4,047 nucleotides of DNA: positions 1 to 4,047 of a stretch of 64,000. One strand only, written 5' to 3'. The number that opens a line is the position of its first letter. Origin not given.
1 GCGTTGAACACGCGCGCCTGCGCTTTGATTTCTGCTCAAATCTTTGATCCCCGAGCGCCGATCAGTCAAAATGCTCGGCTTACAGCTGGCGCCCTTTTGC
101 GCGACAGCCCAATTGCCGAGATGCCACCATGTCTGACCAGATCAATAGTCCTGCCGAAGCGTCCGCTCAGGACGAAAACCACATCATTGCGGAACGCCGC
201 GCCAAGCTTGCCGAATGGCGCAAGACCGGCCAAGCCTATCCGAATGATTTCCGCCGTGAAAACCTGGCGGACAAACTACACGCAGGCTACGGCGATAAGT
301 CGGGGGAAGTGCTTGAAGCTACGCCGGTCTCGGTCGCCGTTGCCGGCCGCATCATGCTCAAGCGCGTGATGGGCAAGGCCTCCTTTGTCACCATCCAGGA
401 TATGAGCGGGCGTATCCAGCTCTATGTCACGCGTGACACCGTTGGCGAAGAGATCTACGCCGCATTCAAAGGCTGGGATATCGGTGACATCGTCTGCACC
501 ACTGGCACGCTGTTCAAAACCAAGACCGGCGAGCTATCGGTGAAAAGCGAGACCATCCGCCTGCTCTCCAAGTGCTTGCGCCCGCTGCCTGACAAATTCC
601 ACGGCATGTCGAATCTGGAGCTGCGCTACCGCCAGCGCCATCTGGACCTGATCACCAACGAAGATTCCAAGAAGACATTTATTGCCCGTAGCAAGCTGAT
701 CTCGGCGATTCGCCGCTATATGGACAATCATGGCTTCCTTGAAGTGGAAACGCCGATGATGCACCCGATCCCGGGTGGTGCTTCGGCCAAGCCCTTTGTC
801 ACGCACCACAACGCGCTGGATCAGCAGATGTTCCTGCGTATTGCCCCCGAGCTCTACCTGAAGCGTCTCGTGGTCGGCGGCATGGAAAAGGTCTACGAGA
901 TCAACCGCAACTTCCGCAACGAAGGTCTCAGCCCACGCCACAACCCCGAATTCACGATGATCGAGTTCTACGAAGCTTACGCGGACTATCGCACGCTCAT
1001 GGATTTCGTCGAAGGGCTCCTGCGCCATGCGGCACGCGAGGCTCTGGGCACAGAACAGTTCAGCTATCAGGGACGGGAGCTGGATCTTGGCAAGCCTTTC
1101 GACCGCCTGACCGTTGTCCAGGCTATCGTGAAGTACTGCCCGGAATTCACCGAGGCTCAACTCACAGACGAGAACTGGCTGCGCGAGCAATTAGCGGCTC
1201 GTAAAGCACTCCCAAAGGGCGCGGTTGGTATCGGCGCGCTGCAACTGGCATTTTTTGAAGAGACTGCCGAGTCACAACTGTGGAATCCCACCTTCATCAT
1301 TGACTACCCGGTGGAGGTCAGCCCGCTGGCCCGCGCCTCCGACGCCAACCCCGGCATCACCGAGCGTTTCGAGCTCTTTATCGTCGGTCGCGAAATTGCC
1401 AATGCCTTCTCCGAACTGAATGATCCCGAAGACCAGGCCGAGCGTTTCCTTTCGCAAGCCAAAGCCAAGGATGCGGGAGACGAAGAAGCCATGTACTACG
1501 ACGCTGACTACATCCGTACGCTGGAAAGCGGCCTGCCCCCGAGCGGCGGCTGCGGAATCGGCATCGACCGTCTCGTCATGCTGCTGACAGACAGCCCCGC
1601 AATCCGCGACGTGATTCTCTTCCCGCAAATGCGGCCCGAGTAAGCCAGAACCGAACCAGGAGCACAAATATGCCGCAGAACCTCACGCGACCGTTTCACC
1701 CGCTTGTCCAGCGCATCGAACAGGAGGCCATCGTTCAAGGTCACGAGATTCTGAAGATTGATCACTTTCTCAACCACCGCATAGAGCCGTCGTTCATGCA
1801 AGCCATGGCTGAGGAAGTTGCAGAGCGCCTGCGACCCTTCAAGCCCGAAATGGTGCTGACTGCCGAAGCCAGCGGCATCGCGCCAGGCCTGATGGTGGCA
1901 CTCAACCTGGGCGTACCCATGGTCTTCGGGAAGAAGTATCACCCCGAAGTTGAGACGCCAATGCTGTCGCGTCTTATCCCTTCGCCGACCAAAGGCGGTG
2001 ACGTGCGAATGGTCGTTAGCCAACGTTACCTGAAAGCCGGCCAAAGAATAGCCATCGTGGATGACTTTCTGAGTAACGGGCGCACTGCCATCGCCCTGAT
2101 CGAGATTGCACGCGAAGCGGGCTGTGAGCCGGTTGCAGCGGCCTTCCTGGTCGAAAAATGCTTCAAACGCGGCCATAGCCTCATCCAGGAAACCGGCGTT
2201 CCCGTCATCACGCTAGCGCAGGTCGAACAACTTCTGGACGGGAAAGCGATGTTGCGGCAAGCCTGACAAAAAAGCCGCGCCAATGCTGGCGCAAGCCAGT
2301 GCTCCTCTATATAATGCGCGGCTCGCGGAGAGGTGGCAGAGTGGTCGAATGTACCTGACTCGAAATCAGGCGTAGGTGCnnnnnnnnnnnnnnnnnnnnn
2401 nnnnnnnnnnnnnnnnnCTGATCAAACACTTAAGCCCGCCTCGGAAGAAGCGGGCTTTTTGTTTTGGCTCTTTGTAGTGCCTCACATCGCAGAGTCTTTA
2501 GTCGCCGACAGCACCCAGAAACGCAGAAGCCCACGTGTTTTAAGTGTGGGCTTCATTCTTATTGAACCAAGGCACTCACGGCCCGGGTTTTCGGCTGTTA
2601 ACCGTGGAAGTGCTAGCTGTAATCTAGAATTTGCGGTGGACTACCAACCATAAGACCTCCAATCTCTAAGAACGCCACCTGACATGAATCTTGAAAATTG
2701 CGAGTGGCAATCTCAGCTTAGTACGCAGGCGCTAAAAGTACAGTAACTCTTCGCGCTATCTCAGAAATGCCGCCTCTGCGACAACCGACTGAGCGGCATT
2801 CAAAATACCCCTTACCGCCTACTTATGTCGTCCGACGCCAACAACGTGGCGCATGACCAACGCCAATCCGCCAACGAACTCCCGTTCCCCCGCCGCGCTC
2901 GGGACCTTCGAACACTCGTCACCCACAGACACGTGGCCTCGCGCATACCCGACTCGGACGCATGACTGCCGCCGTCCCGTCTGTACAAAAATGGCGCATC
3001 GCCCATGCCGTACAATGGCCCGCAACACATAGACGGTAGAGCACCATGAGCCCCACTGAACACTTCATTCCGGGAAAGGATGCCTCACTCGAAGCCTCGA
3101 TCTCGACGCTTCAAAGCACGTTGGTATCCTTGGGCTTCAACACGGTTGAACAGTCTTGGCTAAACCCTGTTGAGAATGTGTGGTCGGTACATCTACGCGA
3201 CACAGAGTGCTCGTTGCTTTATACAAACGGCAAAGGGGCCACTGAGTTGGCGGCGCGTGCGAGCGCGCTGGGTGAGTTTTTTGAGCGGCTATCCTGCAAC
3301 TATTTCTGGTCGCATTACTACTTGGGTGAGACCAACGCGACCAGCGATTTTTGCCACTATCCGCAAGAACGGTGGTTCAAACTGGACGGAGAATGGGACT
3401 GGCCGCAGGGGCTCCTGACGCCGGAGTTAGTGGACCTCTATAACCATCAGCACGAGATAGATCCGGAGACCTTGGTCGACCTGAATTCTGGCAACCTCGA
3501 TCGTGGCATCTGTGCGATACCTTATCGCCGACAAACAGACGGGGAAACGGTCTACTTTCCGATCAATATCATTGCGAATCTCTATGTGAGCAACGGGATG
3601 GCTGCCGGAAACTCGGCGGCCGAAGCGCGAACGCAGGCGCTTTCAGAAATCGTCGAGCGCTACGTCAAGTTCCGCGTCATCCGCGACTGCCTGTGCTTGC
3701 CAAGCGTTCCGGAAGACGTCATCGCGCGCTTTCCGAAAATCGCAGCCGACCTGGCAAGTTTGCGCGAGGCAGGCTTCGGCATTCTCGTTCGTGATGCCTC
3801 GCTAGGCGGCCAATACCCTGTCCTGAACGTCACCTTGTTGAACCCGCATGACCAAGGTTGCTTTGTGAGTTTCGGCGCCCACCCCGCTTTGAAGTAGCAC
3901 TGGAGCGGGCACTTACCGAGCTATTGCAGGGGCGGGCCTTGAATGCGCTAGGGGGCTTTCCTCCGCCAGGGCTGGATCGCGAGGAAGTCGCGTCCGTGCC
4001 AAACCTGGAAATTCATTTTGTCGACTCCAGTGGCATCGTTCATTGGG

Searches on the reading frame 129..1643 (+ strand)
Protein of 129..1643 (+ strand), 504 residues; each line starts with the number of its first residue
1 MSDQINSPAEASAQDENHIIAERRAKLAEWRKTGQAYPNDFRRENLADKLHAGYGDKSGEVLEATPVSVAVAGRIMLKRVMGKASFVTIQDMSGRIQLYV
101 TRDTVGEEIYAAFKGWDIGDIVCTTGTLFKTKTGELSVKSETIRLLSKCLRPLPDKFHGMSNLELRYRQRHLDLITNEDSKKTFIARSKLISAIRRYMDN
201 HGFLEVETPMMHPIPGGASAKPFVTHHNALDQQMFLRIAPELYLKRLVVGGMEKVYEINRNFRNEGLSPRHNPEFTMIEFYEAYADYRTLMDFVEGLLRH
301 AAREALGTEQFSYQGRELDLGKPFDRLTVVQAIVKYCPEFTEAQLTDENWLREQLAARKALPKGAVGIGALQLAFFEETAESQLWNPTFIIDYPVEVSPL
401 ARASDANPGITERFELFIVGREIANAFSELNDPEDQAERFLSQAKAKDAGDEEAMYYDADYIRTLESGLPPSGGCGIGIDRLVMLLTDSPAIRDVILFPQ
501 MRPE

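Call 33: search_protein_families(library=pfam, proteins=[P0076, L031:9492-9776:+, L031:19569-20009:+], max_evalue=0.001)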
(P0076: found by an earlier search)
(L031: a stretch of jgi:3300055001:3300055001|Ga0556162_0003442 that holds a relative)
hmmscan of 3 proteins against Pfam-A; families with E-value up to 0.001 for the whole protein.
P0076 (3187 aa): 11 families
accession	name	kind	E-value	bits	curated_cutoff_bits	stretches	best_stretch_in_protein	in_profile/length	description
PF05593.20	RHS_repeat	-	1.3e-123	402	22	17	2413-2449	1-37/38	RHS Repeat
PF05345.18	He_PIG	-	4.1e-74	245.5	24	8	773-850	9-96/96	Putative Ig domain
PF17963.7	Big_9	-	1.3e-44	151.5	23.6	5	1312-1393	1-85/89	Bacterial Ig domain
PF24908.1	Ig_SIBA-E_2nd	-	1.4e-28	99.8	27.8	1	1499-1563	5-76/117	Integrin beta-like protein A-E, second Ig-like domain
PF17892.7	Cadherin_5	-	2.1e-13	50.3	26.5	0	876-940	30-96/98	Cadherin-like domain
PF17803.7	Cadherin_4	-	4.6e-08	33.9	25.1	0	1312-1355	11-58/71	Bacterial cadherin-like domain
PF19077.6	Big_13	-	7.8e-06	26.8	27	0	1081-1119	56-96/102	Bacterial Ig-like domain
PF07495.19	Y_Y_Y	-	1.2e-05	25.5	26.6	0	816-850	29-63/65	Y_Y_Y domain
PF15418.12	DUF4625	-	1.9e-05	25.4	27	0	1744-1771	103-130/131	Domain of unknown function (DUF4625)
PF20148.4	DUF6531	-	2.1e-05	25.2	24.1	1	1778-1822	9-51/74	Domain of unknown function (DUF6531)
PF00801.26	PKD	-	0.0002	21.7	23.5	0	1335-1393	19-76/80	PKD domain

L031:9492-9776:+ (94 aa): 0 families

L031:19569-20009:+ (147 aa): 0 families

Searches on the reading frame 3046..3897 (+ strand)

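Call 33: search_protein_families(library=pfam, proteins=[P0076, L031:9492-9776:+, L031:19569-20009:+], max_evalue=0.001)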
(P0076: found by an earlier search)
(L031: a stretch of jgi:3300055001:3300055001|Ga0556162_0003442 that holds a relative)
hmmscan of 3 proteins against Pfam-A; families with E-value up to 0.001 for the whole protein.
P0076 (3187 aa): 11 families
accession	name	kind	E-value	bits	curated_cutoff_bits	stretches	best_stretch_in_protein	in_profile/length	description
PF05593.20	RHS_repeat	-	1.3e-123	402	22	17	2413-2449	1-37/38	RHS Repeat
PF05345.18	He_PIG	-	4.1e-74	245.5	24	8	773-850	9-96/96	Putative Ig domain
PF17963.7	Big_9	-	1.3e-44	151.5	23.6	5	1312-1393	1-85/89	Bacterial Ig domain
PF24908.1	Ig_SIBA-E_2nd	-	1.4e-28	99.8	27.8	1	1499-1563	5-76/117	Integrin beta-like protein A-E, second Ig-like domain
PF17892.7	Cadherin_5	-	2.1e-13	50.3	26.5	0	876-940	30-96/98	Cadherin-like domain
PF17803.7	Cadherin_4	-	4.6e-08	33.9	25.1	0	1312-1355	11-58/71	Bacterial cadherin-like domain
PF19077.6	Big_13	-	7.8e-06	26.8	27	0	1081-1119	56-96/102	Bacterial Ig-like domain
PF07495.19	Y_Y_Y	-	1.2e-05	25.5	26.6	0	816-850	29-63/65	Y_Y_Y domain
PF15418.12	DUF4625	-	1.9e-05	25.4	27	0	1744-1771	103-130/131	Domain of unknown function (DUF4625)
PF20148.4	DUF6531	-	2.1e-05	25.2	24.1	1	1778-1822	9-51/74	Domain of unknown function (DUF6531)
PF00801.26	PKD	-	0.0002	21.7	23.5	0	1335-1393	19-76/80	PKD domain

L031:9492-9776:+ (94 aa): 0 families

L031:19569-20009:+ (147 aa): 0 families
